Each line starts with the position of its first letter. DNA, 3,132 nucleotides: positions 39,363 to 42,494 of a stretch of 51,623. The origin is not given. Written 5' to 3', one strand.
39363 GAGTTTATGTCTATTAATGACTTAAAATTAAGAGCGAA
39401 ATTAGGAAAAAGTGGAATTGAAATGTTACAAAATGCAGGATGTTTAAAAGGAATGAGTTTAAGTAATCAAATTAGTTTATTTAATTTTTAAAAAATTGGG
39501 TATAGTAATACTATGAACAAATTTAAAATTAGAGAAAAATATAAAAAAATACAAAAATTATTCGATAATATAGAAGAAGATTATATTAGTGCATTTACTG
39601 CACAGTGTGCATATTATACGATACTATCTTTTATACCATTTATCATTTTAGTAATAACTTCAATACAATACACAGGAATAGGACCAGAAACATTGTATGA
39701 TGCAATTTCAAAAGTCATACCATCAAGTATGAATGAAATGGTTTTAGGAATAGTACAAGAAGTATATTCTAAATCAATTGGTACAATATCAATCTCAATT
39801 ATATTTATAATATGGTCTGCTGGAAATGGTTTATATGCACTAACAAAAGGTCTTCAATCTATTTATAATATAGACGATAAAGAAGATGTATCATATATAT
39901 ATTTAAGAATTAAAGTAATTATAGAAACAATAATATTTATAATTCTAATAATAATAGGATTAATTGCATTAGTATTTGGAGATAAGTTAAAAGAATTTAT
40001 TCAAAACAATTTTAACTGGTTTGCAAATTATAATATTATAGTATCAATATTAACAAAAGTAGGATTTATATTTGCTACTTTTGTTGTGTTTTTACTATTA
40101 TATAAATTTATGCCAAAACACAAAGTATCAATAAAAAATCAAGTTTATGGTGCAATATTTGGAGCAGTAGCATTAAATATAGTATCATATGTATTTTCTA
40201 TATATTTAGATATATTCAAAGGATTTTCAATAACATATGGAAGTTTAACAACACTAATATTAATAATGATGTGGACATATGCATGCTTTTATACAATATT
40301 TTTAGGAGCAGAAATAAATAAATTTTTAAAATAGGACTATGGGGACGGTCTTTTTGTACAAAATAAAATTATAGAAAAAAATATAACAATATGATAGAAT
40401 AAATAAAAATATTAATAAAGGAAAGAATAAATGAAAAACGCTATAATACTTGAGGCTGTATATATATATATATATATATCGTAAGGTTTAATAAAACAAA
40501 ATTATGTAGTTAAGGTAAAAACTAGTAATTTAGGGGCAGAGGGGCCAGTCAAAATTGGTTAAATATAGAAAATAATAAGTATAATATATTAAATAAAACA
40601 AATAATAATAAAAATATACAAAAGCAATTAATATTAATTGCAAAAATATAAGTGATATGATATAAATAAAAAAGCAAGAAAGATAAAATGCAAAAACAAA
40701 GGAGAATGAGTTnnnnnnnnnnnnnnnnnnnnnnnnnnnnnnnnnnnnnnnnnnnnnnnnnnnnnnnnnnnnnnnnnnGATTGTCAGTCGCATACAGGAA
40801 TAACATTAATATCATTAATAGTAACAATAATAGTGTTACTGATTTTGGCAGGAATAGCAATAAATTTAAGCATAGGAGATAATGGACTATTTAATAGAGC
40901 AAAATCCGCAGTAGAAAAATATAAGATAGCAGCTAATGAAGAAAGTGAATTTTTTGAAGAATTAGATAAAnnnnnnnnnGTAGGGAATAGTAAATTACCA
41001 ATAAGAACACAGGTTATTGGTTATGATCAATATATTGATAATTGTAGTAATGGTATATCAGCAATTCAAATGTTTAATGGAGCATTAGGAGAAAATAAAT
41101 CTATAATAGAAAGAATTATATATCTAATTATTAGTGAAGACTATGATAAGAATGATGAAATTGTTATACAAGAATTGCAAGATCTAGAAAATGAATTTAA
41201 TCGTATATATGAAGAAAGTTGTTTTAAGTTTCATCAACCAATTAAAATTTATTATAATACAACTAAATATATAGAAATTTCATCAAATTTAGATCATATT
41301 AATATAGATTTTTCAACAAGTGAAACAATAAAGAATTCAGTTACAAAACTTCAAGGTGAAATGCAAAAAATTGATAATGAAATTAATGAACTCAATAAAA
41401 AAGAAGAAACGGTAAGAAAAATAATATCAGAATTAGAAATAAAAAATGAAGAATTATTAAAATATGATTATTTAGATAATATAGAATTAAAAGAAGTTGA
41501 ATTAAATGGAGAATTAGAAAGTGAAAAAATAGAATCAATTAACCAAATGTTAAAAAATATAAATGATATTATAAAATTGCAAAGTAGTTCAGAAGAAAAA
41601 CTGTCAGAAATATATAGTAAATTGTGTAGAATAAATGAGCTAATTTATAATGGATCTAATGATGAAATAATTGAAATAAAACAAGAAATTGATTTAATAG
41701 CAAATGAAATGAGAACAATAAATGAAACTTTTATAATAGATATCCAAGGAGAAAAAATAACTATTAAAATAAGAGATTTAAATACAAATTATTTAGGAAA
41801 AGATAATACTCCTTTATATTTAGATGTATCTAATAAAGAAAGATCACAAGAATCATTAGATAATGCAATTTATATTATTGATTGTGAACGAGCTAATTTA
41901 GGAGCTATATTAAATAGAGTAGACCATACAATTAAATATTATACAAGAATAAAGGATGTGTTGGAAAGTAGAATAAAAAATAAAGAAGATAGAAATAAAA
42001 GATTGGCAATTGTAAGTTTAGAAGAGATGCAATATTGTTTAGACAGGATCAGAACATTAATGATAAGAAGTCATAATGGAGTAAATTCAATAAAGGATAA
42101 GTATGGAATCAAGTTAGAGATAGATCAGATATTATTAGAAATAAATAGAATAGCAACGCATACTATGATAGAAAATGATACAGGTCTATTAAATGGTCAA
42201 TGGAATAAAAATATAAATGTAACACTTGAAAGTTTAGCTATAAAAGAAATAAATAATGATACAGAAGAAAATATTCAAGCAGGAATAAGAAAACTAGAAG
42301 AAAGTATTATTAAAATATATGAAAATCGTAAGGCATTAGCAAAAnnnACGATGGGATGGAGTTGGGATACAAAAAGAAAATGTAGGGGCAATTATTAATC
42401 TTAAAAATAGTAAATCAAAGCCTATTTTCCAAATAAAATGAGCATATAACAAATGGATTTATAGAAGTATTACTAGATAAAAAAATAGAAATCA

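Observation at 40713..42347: Flagellin-fold protein whose D0/export segments are replaced by a pilin-like N-terminal membrane helix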

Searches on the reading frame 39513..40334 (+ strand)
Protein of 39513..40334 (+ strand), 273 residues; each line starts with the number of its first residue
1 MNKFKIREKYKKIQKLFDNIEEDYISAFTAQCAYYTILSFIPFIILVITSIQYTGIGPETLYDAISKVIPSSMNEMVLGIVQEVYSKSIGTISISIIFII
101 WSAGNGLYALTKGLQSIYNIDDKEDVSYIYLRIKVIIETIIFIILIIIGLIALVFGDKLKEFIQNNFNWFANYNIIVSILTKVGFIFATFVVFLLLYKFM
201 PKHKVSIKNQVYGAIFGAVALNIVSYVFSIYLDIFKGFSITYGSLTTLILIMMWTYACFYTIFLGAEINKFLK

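Call 14: search_protein_families(library=pfam, proteins=[window:39513-40334:+], max_evalue=0.00001)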
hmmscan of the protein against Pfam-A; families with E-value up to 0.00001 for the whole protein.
window:39513-40334:+ (273 aa): 1 family
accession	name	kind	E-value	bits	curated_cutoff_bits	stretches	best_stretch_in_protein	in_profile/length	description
PF03631.20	Virul_fac_BrkB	-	3e-48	165.2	33.7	1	22-272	2-255/259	Virulence factor BrkB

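Call 72: search_protein_families(library=padloc, proteins=[window:39513-40331:+], max_evalue=0.01)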
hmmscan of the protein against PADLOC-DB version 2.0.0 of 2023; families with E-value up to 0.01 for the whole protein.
window:39513-40331:+ (273 aa): 0 families

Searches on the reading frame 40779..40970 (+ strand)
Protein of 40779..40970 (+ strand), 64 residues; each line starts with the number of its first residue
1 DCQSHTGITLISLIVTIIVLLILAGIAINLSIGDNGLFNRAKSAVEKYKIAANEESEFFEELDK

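Call 56: search_solved_structures(query=A3, max_evalue=10, show_alignments=3)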
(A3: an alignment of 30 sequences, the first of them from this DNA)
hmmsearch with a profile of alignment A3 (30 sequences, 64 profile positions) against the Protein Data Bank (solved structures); distinct sequences matched with E-value up to 10: 7.
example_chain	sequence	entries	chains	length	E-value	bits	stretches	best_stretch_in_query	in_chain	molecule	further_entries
9lab_B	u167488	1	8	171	0.004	20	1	3-24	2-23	MSHA major pilin subunit MshA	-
8pfb_G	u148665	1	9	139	0.011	18.5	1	9-32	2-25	Type IV pilin PilE1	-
7tgg_A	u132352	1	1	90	0.012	18.5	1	2-28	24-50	Geopilin domain 1 protein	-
9laa_A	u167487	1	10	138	0.017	18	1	2-28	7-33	Type IV pilin protein PilA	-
9egp_A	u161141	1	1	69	0.025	17.4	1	2-30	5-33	Geopilin domain 1 protein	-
2jpx_A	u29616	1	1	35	3.3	10.7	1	8-28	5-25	Vpu protein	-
2gof_A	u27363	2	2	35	5.3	10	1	8-28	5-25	VPU protein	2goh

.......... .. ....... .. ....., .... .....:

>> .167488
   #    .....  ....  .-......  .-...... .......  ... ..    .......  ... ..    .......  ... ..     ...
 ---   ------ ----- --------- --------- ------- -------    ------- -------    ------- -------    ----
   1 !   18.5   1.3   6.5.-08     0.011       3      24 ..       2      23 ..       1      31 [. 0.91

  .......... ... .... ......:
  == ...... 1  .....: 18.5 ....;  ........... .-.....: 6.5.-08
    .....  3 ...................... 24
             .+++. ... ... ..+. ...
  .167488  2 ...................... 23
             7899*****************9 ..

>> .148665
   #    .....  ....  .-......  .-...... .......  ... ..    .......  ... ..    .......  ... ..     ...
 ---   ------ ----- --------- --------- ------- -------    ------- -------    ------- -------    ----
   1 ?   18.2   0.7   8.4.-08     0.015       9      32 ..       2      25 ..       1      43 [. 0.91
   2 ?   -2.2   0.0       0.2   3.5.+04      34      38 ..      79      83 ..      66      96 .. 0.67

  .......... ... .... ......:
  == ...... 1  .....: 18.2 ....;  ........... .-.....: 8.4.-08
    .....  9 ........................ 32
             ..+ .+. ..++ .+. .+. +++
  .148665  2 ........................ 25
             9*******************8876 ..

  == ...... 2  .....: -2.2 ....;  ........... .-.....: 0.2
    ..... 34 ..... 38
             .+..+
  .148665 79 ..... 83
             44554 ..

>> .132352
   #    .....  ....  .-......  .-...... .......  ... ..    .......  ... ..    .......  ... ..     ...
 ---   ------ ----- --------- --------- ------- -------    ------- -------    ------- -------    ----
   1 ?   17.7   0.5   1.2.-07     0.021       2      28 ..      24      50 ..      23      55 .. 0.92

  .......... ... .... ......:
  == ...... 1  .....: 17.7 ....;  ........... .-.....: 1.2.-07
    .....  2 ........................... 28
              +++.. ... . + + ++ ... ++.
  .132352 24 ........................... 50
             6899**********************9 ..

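Call 68: find_related_loci(query=A3, collection=viral_contigs, flank=6000)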
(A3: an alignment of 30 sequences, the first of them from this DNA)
Query A3 (64 aa) in viral_contigs; peptide patterns used: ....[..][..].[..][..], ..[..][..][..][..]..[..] (x = any residue, [..] = any of these).
124 stretches matched a pattern; 10 encode a relative of the query (tblastn E <= 1e-3); 10 distinct loci.
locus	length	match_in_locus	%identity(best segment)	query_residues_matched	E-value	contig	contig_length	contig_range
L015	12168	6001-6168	48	7-62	6e-14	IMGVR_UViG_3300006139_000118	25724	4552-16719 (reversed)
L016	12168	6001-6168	48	7-62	6e-14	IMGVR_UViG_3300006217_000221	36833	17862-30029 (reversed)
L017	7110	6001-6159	54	3-56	3e-12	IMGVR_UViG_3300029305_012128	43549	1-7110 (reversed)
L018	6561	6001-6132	57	3-46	8e-12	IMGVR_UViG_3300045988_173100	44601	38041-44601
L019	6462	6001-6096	59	7-38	9e-10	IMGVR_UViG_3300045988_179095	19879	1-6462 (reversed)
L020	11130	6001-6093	61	7-37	2e-9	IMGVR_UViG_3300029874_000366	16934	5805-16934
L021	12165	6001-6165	43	3-58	2e-9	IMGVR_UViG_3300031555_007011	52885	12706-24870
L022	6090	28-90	81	7-27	8e-6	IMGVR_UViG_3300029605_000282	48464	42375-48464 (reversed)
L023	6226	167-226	85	7-26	4e-5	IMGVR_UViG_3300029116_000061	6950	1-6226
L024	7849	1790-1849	80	7-26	8e-5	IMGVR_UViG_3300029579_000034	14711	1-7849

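Call 85: search_protein_families(library=ncbifam, alignment_id=A3, max_evalue=1)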
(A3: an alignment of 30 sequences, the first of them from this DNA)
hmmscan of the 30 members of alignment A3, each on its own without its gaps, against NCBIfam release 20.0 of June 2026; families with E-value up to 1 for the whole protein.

A. member 1, seq(64 aa): 3 families
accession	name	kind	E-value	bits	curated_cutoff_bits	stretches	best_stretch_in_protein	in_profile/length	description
TIGR01710.1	typeII_sec_gspG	equivalog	0.03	14.4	88.85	1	7-50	2-42/134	type II secretion system major pseudopilin GspG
NF007862.0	PRK10574.1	equivalog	0.11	12.7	138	1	4-28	3-27/145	prepilin peptidase-dependent pilin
NF041775.1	typeIV_PilA_Myxo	equivalog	0.12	12.3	400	1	6-33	11-38/214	type IV pilin protein PilA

B. families by the number of members that match (of 30 scanned): 38 families (the first 25 are shown)
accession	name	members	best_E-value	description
TIGR01710.1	typeII_sec_gspG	25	0.00059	type II secretion system major pseudopilin GspG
NF006283.1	PRK08455.1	18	0.00034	flagellar basal body-associated protein FliL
NF007862.0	PRK10574.1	14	0.0017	prepilin peptidase-dependent pilin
NF041775.1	typeIV_PilA_Myxo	10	0.00096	type IV pilin protein PilA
NF007800.0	PRK10506.1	8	0.054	prepilin peptidase-dependent protein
TIGR02599.1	TIGR02599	5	0.013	Verru_Chthon cassette protein C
NF002058.0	PRK00888.1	3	0.044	cell division protein FtsB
NF051431.1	Rv0361_Cterm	3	0.054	Rv0361 family membrane protein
NF004285.1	PRK05696.1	2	0.0054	flagellar basal body-associated protein FliL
NF042931.1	SAG1386_EF1546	2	0.007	SAG1386/EF1546 family surface-associated protein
NF045745.1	MPN262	2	0.012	MPN262 family protein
NF052408.1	NOVXTKCP_fam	2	0.037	NOVXTKCP family nitrogen cycling protein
NF050032.1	Rv1733c_fam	2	0.07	Rv1733c family protein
NF010022.0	PRK13499.1-2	1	0.0036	L-rhamnose/proton symporter RhaT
NF010560.0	PRK13955.1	1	0.011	large conductance mechanosensitive channel protein MscL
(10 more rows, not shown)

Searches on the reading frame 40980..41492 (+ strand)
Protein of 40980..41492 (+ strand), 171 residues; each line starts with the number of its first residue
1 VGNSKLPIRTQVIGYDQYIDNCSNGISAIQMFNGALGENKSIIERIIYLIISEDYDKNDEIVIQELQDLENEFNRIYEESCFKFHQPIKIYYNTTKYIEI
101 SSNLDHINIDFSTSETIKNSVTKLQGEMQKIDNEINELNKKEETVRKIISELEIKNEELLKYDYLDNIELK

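Call 50: search_solved_structures(query=window:40980-41492:+, max_evalue=1, show_alignments=1)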
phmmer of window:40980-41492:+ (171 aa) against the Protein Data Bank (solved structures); distinct sequences matched with E-value up to 1: 53.
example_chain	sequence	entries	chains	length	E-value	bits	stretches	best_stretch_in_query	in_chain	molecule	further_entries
9hpz_A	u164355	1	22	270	2.5e-06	30.8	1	8-112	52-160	Flagellin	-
8jmv_A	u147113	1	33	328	8.9e-06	29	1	8-132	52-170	Flagella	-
6t17_A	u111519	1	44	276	9.4e-05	25.7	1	8-122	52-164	Flagellin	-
10pp_A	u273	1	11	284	0.00021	24.6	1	8-82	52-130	Flagellin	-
9pil_Fd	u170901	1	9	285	0.00021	24.6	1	8-82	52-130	Flagellin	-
9p7r_A1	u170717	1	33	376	0.00028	24.2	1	9-86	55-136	Flagellin B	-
9n8b_A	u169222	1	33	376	0.00053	23.3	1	9-95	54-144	Flagellin D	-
9n8a_A1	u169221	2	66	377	0.00053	23.3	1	9-95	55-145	Flagellin D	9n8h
9rcb_A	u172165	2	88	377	0.00074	22.8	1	9-85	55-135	Flagellin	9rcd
3k8w_A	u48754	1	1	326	0.00096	22.4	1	10-104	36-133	Flagellin homolog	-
10lk_A4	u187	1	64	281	0.0011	22.3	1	8-82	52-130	Flagellin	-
3k8v_A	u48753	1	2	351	0.0012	22.1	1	10-104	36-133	Flagellin homolog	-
2zbi_A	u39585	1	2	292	0.0012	22.1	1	11-104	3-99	Flagellin homolog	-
9lrz_A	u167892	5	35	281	0.0018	21.5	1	8-82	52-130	Flagellin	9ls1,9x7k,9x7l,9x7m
5wjw_A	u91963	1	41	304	0.002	21.4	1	8-79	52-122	Flagellin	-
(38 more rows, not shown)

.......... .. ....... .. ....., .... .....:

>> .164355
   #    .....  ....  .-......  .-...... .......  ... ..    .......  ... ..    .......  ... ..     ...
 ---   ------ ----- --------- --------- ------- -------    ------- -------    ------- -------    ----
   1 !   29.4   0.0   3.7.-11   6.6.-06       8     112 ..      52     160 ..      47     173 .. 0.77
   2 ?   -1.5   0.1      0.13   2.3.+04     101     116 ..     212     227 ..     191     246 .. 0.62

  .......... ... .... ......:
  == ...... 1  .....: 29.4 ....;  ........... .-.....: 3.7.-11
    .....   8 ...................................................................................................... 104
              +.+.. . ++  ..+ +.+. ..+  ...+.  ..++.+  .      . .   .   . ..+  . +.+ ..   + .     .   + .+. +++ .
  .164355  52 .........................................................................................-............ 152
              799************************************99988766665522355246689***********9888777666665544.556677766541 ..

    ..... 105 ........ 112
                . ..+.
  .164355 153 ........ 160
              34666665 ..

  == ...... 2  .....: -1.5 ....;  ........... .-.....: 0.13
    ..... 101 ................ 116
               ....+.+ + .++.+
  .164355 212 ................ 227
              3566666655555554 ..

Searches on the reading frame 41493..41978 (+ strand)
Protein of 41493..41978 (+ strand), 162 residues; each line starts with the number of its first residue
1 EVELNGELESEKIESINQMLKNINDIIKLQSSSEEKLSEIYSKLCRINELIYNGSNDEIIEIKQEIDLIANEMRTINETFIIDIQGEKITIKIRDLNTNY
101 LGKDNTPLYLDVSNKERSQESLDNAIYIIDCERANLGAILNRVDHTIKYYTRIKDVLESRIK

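Call 51: search_solved_structures(query=window:41493-41978:+, max_evalue=1, show_alignments=1)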
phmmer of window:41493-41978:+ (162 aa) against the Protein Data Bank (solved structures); distinct sequences matched with E-value up to 1: 62 (the best 60 are shown).
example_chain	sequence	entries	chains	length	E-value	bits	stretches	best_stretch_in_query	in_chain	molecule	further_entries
9hpz_A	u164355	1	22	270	1.8e-08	37.9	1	11-155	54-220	Flagellin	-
6t17_A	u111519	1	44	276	2e-08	37.7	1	12-149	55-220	Flagellin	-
5gy2_C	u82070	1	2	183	4.3e-07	33.4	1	79-148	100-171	Flagellin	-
9oxj_A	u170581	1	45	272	5.2e-07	33.1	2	86-149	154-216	Flagellin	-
9oxk_A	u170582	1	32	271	7.6e-07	32.6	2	86-148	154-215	Flagellin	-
9lah_Ao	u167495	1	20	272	7.6e-07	32.6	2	86-148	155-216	Flagellin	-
8jmv_A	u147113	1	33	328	8.8e-07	32.4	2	11-77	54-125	Flagella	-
5wjt_A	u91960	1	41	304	2.7e-06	30.8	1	118-151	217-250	Flagellin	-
4nx9_A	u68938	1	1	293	5.2e-06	29.9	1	100-153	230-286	Flagellin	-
3k8w_A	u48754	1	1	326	5.4e-06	29.8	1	11-60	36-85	Flagellin homolog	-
2zbi_A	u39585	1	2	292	5.6e-06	29.8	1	12-60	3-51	Flagellin homolog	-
3k8v_A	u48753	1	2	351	8.8e-06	29.1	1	11-60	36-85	Flagellin homolog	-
5wk5_A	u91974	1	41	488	1.1e-05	28.9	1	110-155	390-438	B-type flagellin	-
9n8b_A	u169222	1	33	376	1.6e-05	28.3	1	112-155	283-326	Flagellin D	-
9n8a_A1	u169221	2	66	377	1.6e-05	28.3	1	112-155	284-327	Flagellin D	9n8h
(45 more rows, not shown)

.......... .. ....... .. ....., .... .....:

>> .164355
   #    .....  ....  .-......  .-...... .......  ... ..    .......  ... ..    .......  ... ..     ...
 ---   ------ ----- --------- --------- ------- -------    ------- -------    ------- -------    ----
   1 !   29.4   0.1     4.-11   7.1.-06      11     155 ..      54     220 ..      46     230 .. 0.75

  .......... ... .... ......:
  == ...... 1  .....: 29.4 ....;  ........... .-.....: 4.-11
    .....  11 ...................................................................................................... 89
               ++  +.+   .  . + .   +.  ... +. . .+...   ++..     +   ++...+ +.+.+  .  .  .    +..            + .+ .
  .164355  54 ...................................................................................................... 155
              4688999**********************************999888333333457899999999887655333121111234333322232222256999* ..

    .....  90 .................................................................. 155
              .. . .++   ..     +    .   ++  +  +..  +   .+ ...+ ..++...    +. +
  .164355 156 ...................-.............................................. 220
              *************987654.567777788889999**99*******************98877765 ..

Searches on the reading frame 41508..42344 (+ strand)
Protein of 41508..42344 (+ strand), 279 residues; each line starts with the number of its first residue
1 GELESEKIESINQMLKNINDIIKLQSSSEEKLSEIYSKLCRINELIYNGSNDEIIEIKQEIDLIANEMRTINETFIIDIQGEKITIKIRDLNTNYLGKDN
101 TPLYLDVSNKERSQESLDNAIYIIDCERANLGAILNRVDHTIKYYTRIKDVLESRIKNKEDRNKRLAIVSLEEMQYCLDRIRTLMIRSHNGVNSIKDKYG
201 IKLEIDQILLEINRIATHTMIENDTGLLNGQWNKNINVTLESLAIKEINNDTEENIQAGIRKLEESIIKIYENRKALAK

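Call 61: find_related_loci(query=A4, collection=metagenome_contigs, flank=10000)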
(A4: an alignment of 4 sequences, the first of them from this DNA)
Query A4 (279 aa) in metagenome_contigs; peptide patterns used: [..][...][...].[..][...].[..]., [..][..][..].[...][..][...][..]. (x = any residue, [..] = any of these).
600 stretches matched a pattern, but none encodes a relative of the query by tblastn (E <= 1e-3).

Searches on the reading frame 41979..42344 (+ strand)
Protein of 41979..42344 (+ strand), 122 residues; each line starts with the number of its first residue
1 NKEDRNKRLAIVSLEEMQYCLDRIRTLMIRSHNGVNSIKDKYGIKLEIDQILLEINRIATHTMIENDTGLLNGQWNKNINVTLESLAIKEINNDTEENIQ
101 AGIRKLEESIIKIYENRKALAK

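Call 52: search_solved_structures(query=window:41979-42344:+, max_evalue=1, show_alignments=1)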
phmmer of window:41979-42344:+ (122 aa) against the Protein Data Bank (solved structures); distinct sequences matched with E-value up to 1: 53.
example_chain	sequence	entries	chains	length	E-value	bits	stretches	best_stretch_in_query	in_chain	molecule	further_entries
9oxj_A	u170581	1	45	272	7e-08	36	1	10-76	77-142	Flagellin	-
9pim_CJ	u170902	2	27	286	8.1e-08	35.8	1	12-76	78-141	Flagellin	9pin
6pwb_AG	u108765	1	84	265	5.3e-06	30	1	14-78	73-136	Flagellin B1 (FlaB1)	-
9lrz_A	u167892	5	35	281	5.7e-06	29.9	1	14-78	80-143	Flagellin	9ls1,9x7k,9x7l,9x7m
10pp_A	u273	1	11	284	5.7e-06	29.9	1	18-78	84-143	Flagellin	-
9pil_Fd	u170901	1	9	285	5.8e-06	29.9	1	18-78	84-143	Flagellin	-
10pl_Ba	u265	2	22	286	6e-06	29.8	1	10-78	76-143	Flagellin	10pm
10lk_A4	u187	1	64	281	6e-06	29.8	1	14-77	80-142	Flagellin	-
9au6_A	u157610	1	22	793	6.4e-06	29.7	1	13-74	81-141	Flagellin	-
9lah_Ao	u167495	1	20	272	1.1e-05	29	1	10-80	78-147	Flagellin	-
9oxk_A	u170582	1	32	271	1.1e-05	29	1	10-80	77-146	Flagellin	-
2zbi_A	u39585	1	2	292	4.4e-05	27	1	13-77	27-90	Flagellin homolog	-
9atl_A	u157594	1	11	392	4.8e-05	26.9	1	10-78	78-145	Flagellin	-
3k8w_A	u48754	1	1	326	5.1e-05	26.8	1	13-77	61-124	Flagellin homolog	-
3k8v_A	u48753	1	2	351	6.2e-05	26.5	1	13-77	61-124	Flagellin homolog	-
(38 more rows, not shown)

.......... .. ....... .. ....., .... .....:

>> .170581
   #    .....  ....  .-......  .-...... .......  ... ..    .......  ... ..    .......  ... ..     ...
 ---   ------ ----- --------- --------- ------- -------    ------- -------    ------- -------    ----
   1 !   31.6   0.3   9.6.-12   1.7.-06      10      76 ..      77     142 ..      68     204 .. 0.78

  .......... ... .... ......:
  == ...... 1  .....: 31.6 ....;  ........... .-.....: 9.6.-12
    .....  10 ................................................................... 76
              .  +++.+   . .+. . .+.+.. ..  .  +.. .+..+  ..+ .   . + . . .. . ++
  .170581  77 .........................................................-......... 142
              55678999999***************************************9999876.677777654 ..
